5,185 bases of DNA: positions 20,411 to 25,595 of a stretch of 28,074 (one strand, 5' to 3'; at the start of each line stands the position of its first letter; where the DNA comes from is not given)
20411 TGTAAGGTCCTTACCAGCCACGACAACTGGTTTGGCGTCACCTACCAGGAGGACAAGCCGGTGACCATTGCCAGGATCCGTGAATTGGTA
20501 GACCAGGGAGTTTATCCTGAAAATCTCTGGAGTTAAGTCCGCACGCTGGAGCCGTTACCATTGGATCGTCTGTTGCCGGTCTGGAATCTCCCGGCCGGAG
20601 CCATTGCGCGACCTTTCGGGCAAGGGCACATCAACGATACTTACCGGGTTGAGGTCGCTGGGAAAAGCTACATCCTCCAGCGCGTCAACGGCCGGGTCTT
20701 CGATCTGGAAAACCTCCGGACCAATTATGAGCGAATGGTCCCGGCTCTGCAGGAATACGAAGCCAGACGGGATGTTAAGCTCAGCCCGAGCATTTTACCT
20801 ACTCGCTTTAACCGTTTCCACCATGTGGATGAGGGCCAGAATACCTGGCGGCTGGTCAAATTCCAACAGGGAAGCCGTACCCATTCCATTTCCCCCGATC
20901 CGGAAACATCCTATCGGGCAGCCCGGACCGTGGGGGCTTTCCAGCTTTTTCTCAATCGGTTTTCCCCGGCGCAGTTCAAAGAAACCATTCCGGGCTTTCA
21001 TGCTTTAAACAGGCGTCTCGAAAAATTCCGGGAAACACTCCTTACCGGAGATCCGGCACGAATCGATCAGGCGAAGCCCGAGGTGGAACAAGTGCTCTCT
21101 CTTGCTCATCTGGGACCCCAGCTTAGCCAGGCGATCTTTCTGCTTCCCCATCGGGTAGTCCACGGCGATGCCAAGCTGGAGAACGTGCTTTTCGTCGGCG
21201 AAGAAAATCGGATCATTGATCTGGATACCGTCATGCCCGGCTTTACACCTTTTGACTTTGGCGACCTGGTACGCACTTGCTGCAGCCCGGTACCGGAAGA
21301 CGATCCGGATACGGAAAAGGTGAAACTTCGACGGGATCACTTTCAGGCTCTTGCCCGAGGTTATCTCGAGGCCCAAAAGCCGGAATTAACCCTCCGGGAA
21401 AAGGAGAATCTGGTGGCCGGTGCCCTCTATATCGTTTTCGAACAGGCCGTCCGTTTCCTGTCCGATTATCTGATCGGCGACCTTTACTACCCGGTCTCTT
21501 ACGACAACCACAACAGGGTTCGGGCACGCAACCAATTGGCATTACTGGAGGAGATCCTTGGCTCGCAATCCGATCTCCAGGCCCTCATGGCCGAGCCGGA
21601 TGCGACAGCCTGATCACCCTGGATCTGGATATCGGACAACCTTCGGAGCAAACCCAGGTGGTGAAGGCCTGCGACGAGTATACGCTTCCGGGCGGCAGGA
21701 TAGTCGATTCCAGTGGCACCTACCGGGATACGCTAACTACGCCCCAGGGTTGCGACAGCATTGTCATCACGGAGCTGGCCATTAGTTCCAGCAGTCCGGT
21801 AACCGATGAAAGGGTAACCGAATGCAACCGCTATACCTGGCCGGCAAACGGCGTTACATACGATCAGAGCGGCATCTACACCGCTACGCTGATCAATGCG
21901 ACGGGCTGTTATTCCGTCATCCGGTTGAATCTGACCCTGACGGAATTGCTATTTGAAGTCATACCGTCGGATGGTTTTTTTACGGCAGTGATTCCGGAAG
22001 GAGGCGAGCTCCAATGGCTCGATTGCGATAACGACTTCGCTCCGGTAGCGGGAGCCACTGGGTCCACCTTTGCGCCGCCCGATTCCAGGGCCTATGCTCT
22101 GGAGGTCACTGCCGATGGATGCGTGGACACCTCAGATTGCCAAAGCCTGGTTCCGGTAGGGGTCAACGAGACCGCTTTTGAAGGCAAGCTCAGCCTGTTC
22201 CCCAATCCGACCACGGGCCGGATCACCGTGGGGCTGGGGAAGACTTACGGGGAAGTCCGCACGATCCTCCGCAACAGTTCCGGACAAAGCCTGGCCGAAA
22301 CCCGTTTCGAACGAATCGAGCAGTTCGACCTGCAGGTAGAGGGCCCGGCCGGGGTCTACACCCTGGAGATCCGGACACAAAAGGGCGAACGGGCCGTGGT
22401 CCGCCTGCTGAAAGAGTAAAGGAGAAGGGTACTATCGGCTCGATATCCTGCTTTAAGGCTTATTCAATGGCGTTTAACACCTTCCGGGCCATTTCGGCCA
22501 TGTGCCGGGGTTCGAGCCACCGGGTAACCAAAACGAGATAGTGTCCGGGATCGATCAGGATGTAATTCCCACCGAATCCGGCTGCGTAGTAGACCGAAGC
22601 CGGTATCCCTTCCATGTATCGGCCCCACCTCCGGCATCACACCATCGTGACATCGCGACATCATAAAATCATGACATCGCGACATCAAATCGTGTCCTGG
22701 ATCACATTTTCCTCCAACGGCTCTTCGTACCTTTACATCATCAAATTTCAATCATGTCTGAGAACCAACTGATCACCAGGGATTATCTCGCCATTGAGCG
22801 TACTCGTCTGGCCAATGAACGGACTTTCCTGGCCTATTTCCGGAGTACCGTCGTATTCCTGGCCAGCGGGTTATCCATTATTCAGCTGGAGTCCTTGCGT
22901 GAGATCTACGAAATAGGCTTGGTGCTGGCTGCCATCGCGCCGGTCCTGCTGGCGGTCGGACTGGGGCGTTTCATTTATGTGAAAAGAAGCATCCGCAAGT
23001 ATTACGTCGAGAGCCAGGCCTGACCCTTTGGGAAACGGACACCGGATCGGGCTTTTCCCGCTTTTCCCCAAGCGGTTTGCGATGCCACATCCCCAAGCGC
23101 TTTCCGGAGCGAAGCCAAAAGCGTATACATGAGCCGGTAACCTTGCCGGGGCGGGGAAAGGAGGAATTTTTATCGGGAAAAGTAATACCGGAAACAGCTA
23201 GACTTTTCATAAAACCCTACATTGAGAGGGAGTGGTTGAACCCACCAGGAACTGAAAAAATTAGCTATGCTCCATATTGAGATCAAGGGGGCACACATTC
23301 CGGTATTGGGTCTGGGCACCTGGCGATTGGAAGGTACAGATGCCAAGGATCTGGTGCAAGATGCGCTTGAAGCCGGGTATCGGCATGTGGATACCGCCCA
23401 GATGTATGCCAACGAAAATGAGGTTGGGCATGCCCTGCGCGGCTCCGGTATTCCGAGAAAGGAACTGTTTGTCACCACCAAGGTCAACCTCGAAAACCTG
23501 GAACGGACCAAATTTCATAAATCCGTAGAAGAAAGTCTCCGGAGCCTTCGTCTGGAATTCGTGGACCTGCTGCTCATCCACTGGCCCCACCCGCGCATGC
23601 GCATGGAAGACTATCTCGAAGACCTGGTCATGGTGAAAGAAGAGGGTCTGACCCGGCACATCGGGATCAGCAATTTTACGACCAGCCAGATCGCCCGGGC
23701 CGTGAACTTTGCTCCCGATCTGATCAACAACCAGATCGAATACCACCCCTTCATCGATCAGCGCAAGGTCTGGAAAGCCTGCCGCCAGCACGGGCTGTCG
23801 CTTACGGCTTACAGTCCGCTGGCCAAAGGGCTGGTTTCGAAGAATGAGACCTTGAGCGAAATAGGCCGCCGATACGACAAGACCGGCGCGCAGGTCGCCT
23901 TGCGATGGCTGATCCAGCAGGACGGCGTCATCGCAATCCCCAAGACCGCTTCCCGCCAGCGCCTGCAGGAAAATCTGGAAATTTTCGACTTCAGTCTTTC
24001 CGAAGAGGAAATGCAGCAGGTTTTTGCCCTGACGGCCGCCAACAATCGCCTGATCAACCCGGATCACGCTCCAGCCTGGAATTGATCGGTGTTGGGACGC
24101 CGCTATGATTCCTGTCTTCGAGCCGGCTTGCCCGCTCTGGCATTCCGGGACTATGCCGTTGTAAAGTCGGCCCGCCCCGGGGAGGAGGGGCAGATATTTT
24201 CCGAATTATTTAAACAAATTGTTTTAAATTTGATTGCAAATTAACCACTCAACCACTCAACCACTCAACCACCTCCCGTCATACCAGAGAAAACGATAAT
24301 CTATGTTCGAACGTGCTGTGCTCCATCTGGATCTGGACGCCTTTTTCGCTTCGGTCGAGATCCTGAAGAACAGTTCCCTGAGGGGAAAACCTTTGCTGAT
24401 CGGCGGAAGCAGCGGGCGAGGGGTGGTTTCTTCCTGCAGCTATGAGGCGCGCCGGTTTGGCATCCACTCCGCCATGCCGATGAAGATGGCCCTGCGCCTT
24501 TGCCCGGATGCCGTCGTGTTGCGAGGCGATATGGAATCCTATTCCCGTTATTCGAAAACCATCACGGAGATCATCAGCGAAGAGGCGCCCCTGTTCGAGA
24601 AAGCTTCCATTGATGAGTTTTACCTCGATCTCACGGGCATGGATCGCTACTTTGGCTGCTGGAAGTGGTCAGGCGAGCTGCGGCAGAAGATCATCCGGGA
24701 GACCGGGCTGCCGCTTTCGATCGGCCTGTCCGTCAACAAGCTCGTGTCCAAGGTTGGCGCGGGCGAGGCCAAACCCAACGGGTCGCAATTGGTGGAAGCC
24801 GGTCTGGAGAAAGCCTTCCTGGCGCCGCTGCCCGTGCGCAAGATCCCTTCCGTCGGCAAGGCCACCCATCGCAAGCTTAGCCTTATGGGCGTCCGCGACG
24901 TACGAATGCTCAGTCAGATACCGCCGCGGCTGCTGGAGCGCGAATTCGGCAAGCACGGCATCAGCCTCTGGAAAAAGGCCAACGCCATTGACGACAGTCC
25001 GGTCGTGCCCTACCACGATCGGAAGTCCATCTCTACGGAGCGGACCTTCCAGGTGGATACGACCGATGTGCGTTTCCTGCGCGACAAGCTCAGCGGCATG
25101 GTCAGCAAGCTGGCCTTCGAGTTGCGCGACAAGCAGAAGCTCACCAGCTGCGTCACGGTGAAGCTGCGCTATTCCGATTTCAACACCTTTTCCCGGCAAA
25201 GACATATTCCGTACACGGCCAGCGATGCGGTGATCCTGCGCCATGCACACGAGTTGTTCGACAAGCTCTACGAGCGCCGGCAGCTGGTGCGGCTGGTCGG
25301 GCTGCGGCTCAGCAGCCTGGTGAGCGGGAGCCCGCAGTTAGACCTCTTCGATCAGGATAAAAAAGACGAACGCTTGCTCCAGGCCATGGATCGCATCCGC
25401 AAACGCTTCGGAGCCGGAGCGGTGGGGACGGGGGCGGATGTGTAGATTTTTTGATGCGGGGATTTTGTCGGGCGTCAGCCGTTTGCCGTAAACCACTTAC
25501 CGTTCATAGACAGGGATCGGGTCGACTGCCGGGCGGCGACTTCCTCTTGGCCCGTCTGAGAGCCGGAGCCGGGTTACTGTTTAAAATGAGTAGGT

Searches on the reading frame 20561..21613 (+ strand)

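Call 6: search_protein_families(library=pfam, proteins=[window:20561-21613:+], max_evalue=0.01)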
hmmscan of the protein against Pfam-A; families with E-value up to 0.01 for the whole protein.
window:20561-21613:+ (350 aa): 2 families
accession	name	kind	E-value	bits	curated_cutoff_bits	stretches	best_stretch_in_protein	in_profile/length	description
PF01636.29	APH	-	3.6e-16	60.1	23.2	1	16-245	2-218/239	Phosphotransferase enzyme family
PF19974.5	TCAD9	-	0.0084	15.7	40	0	184-237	284-338/429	Ternary complex associated domain 9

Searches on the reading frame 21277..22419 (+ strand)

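Call 6: search_protein_families(library=pfam, proteins=[window:21277-22419:+], max_evalue=0.01)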
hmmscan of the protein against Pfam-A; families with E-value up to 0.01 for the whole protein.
window:21277-22419:+ (380 aa): 1 family
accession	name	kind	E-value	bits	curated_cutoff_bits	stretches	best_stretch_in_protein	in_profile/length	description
PF18962.6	Por_Secre_tail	-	0.0023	18.6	27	1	307-371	1-68/75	Secretion system C-terminal sorting domain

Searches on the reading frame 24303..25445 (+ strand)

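Call 7: search_protein_families(library=pfam, proteins=[window:24303-25445:+], max_evalue=0.01)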
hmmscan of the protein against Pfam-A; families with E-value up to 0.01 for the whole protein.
window:24303-25445:+ (380 aa): 5 families
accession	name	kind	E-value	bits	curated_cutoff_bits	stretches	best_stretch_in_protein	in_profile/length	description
PF00817.25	IMS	-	5.4e-46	156.6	23.2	1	9-152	1-146/148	impB/mucB/samB family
PF11799.13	IMS_C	-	1.2e-27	96.9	20.7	1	240-348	1-109/109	impB/mucB/samB family C-terminal domain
PF21999.2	IMS_HHH_1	-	5.4e-06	27.2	27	1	180-226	2-49/53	DNA polymerase-iota, thumb domain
PF11798.14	IMS_HHH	-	2.6e-05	24.6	24.4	1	170-197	5-32/32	IMS family HHH motif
PF13438.11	DUF4113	-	0.0042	17.5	24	1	356-378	1-23/51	Domain of unknown function (DUF4113)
